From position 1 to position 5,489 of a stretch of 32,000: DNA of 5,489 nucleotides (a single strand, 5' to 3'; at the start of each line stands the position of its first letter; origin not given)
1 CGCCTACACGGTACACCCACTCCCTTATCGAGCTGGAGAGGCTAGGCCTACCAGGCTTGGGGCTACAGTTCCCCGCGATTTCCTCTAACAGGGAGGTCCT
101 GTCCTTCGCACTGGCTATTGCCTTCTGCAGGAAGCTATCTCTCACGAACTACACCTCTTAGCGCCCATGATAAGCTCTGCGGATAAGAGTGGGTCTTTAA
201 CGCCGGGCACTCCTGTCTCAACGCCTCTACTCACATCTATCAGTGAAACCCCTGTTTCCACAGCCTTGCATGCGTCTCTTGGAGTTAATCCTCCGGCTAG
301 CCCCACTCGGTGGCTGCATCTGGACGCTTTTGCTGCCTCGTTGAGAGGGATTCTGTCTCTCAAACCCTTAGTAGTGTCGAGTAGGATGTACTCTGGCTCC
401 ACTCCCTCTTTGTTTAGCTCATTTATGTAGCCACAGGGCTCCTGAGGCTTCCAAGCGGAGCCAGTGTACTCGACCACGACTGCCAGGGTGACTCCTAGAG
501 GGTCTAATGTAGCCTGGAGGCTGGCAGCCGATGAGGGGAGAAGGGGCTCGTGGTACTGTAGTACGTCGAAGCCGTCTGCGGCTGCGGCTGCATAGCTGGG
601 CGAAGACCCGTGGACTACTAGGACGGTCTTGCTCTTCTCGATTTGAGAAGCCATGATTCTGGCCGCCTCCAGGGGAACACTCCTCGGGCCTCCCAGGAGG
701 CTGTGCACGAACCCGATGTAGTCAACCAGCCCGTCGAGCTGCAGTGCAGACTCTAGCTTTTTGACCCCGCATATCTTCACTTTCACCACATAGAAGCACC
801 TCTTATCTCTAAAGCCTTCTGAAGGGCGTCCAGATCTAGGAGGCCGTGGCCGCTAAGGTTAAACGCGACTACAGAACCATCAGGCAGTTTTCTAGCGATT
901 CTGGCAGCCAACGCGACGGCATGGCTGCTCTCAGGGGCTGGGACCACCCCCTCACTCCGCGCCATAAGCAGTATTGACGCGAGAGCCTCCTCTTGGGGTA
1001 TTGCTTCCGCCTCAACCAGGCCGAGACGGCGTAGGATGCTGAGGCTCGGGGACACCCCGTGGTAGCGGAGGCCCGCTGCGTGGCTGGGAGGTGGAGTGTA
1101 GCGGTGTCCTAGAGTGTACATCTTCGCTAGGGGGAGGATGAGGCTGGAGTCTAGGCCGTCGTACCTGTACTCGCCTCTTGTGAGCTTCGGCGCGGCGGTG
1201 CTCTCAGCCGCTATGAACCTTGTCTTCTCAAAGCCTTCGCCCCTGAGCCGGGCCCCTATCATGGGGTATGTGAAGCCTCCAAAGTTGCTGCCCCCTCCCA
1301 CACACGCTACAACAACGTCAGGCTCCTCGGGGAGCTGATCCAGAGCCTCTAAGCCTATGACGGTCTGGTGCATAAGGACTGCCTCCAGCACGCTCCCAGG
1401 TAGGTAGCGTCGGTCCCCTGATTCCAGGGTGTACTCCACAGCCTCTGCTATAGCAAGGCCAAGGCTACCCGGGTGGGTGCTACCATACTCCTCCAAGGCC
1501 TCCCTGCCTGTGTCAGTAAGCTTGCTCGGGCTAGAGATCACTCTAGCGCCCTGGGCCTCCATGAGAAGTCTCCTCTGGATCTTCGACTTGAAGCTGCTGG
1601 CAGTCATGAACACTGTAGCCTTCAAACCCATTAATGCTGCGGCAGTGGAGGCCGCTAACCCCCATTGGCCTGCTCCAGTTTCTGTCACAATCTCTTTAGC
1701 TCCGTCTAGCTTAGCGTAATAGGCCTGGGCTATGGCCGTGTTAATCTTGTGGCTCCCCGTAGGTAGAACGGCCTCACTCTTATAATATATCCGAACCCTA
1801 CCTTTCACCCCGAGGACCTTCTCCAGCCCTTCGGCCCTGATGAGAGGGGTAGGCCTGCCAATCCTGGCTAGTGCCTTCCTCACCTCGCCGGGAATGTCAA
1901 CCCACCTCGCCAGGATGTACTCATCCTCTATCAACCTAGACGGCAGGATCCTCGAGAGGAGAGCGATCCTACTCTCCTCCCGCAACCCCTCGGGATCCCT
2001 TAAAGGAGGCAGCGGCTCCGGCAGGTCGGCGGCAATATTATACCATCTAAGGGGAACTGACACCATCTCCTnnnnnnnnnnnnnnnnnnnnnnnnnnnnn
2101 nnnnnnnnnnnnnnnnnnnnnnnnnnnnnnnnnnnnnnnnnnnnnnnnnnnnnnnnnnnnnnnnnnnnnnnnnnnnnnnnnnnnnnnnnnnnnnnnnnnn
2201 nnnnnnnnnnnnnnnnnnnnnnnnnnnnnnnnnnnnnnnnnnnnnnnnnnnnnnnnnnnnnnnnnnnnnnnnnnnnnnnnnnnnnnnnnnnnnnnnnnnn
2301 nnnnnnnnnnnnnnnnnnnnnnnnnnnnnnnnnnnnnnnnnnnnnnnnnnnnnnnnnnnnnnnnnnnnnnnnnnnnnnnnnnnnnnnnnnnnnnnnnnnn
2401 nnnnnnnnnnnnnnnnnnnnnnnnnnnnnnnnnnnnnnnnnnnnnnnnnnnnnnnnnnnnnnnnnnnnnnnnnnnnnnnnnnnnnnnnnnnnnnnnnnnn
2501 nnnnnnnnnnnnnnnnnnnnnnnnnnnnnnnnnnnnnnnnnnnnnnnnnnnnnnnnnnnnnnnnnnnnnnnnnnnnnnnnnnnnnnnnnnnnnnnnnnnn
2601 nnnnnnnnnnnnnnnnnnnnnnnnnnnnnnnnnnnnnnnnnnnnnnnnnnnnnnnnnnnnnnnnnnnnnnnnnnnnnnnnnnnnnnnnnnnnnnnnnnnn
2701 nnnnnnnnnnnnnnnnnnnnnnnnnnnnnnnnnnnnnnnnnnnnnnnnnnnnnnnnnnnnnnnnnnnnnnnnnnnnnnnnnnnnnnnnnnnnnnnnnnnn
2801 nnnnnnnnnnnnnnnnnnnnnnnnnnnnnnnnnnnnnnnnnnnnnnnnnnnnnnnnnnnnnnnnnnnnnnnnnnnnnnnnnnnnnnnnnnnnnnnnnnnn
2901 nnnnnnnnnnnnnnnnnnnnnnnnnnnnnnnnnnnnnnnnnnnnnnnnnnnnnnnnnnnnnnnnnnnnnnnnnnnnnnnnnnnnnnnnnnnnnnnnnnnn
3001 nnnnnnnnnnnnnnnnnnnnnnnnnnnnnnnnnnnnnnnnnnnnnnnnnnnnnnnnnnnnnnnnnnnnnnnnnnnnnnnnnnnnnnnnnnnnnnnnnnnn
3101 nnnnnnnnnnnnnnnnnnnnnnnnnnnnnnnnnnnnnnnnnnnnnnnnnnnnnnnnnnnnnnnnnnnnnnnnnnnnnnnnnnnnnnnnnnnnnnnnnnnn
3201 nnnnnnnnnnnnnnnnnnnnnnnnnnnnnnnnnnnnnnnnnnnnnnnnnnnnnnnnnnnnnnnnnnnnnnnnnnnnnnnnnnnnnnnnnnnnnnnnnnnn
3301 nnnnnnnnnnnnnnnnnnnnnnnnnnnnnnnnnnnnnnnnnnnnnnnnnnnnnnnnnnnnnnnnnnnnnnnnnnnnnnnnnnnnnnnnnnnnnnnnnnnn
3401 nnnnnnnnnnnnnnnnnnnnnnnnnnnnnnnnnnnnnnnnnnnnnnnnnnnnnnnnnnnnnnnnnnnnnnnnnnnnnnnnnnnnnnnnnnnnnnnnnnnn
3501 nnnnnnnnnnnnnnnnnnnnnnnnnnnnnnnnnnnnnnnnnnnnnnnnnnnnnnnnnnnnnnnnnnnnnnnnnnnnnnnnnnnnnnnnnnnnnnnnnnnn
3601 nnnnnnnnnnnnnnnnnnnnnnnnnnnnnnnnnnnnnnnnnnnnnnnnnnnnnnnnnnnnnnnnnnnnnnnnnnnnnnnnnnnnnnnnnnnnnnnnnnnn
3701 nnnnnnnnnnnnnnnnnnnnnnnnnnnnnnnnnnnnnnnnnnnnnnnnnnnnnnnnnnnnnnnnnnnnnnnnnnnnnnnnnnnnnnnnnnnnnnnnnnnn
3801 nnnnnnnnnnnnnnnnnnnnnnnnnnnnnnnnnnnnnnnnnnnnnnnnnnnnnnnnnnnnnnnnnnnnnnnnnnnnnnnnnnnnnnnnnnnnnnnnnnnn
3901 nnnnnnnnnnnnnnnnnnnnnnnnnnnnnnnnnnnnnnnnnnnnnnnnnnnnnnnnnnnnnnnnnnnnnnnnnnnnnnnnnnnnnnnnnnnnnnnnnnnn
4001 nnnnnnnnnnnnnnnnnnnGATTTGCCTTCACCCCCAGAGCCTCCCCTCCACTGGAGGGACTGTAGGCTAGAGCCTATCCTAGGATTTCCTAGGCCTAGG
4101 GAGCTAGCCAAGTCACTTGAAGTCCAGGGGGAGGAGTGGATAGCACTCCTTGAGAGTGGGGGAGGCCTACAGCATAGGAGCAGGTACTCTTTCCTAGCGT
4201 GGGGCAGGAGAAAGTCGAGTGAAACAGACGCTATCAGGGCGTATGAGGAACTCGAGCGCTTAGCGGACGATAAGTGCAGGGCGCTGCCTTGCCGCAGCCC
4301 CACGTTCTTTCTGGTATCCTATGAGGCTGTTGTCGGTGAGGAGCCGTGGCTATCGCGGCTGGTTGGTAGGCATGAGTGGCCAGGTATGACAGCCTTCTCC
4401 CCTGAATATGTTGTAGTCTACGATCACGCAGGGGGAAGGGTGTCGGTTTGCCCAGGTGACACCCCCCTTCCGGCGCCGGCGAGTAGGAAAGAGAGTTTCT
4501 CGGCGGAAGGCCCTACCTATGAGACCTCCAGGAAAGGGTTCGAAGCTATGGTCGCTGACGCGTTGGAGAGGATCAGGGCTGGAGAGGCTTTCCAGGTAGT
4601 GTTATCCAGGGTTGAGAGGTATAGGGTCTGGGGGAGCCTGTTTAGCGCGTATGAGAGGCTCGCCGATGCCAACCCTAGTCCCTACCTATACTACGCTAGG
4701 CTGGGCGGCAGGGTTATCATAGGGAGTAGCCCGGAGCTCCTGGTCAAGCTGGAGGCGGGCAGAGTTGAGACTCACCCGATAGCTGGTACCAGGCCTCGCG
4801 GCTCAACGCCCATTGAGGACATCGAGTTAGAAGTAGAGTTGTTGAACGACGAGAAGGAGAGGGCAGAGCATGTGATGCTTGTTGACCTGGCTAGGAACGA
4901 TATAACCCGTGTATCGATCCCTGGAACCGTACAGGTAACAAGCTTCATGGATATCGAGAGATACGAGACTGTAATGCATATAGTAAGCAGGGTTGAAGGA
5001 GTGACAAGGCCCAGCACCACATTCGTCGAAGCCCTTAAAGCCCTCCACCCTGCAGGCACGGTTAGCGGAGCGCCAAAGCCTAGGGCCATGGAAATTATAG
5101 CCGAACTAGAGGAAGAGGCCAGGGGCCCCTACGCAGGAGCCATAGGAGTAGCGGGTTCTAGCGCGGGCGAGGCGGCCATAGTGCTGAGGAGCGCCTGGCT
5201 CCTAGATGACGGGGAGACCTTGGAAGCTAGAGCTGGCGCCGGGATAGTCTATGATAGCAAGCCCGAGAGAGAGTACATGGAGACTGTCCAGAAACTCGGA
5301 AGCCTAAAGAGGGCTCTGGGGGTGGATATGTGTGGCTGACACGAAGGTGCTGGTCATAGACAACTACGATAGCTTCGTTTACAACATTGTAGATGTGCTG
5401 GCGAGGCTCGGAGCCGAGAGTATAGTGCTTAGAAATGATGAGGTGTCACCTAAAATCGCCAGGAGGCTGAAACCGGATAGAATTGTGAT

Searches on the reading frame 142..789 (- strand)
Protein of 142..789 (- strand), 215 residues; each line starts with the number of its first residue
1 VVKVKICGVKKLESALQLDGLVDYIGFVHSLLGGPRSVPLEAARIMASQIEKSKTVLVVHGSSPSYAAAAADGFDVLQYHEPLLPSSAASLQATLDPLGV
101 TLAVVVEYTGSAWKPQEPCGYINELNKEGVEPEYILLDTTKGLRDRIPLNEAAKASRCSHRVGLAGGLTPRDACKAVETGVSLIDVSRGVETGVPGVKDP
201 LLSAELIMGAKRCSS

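Call 62: search_protein_families(library=pfam, proteins=[window:142-789:-], max_evalue=0.0001)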
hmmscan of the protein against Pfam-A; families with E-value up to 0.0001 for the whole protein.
window:142-789:- (215 aa): 1 family
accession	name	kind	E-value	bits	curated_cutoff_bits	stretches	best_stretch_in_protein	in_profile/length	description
PF00697.28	PRAI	-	2.8e-09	37.4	22.7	1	133-202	118-186/193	N-(5'phosphoribosyl)anthranilate (PRA) isomerase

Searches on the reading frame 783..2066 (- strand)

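Call 62: search_protein_families(library=pfam, proteins=[window:783-2066:-], max_evalue=0.0001)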
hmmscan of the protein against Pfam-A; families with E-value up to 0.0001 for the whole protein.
window:783-2066:- (427 aa): 1 family
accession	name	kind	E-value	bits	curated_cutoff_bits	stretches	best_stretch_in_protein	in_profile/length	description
PF00291.31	PALP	-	7.9e-44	150.6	35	1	70-406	5-295/295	Pyridoxal-phosphate dependent enzyme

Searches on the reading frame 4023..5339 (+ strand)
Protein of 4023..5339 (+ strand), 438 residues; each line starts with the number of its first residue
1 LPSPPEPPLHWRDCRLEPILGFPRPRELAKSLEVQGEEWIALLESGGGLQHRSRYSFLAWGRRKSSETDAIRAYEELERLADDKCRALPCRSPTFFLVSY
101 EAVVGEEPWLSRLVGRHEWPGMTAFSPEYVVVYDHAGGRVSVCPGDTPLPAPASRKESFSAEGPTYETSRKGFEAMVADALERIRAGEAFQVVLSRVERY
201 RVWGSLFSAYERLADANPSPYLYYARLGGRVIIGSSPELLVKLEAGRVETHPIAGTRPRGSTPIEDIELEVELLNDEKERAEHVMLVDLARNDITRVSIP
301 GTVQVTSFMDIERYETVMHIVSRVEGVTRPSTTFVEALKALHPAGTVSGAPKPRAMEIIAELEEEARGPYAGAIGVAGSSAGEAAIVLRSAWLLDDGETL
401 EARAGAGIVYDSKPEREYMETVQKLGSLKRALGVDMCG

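Call 62: search_protein_families(library=pfam, proteins=[window:4023-5339:+], max_evalue=0.0001)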
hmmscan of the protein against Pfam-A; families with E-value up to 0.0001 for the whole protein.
window:4023-5339:+ (438 aa): 1 family
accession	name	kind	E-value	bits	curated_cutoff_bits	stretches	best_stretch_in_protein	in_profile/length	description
PF00425.24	Chorismate_bind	-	4.2e-86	289.1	27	1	170-424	2-257/257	chorismate binding enzyme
